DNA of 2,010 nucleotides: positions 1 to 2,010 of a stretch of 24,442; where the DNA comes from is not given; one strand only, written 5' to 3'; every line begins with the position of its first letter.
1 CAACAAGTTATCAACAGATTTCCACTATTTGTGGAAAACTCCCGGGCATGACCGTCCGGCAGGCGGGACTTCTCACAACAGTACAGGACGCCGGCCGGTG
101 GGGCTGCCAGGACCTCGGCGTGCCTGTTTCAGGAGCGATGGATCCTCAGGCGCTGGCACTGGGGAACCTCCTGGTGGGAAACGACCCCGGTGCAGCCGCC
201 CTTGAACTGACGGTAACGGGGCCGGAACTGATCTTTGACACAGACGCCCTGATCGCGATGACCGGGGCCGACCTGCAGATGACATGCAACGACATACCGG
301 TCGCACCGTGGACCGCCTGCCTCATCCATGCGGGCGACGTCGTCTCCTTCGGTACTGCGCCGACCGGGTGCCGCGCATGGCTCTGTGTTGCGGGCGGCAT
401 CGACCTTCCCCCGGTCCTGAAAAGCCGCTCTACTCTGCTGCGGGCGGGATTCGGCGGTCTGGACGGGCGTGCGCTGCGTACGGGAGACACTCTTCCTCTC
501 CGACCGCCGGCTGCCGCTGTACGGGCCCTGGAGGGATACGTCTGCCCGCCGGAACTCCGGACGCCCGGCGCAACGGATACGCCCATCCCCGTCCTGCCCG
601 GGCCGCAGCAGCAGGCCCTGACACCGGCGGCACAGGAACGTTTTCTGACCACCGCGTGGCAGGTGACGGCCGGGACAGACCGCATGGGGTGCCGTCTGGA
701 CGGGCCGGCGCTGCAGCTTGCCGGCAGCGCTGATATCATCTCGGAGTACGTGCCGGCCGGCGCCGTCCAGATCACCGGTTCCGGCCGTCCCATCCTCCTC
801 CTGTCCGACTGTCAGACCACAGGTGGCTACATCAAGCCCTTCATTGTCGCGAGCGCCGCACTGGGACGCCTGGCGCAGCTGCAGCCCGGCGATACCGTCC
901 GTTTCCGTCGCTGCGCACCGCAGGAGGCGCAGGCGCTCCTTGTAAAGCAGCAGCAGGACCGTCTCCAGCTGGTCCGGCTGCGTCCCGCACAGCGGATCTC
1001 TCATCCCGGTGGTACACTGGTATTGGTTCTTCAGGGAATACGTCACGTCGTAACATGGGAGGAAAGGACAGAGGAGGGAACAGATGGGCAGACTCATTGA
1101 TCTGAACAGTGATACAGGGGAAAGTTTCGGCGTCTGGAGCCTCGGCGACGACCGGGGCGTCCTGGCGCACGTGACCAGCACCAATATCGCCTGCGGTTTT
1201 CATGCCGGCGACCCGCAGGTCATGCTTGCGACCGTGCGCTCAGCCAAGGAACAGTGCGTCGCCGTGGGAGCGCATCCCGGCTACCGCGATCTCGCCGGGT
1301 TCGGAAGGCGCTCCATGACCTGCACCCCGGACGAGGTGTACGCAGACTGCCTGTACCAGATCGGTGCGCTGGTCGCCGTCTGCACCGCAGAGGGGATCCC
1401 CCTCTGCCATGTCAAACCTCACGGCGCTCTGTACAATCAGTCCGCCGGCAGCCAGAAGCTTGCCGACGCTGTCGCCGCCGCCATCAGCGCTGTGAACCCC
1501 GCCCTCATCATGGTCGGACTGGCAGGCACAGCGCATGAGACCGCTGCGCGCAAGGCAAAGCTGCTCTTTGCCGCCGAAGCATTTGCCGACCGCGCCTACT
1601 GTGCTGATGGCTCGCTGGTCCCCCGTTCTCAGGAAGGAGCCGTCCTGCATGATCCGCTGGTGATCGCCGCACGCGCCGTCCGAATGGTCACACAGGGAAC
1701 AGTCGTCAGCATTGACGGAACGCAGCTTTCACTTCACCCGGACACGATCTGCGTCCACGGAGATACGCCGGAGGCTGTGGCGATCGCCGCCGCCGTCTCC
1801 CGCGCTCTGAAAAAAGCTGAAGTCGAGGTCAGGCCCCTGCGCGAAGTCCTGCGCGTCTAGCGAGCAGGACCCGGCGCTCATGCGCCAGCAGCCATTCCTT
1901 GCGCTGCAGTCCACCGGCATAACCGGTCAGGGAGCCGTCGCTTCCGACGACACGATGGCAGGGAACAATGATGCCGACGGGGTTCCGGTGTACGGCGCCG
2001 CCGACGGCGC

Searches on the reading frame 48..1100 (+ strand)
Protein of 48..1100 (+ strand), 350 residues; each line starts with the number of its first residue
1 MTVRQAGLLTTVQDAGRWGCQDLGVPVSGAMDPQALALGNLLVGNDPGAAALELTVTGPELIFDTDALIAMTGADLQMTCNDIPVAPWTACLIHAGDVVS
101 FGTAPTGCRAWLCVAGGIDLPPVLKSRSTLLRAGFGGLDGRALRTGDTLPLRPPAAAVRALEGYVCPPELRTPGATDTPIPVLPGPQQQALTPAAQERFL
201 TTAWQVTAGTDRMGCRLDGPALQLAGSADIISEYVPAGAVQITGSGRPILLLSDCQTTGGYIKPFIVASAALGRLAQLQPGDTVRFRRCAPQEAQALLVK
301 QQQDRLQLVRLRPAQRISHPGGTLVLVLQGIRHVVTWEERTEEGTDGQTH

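Call 46: search_protein_families(library=pfam, proteins=[window:48-1100:+], max_evalue=0.00001)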
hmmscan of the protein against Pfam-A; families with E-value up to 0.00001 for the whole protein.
window:48-1100:+ (350 aa): 1 family
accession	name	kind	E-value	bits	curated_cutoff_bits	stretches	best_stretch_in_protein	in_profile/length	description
PF02626.20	CT_A_B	-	1e-93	314.2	25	1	23-287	1-260/261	Carboxyltransferase domain, subdomain A and B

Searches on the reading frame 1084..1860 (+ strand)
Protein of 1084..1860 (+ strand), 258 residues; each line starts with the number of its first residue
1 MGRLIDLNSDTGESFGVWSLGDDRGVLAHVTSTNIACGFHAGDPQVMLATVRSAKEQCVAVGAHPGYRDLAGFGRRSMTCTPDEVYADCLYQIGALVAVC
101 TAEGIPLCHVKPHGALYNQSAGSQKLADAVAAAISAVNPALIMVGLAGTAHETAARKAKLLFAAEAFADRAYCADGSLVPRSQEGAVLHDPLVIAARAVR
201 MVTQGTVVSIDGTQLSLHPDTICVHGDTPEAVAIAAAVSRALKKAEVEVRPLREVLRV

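Call 46: search_protein_families(library=pfam, proteins=[window:1084-1860:+], max_evalue=0.00001)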
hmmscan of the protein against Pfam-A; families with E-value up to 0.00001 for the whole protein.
window:1084-1860:+ (258 aa): 1 family
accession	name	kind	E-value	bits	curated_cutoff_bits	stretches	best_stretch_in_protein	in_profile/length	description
PF03746.21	LamB_YcsF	-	3e-99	332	22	1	5-243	1-239/239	LamB/YcsF family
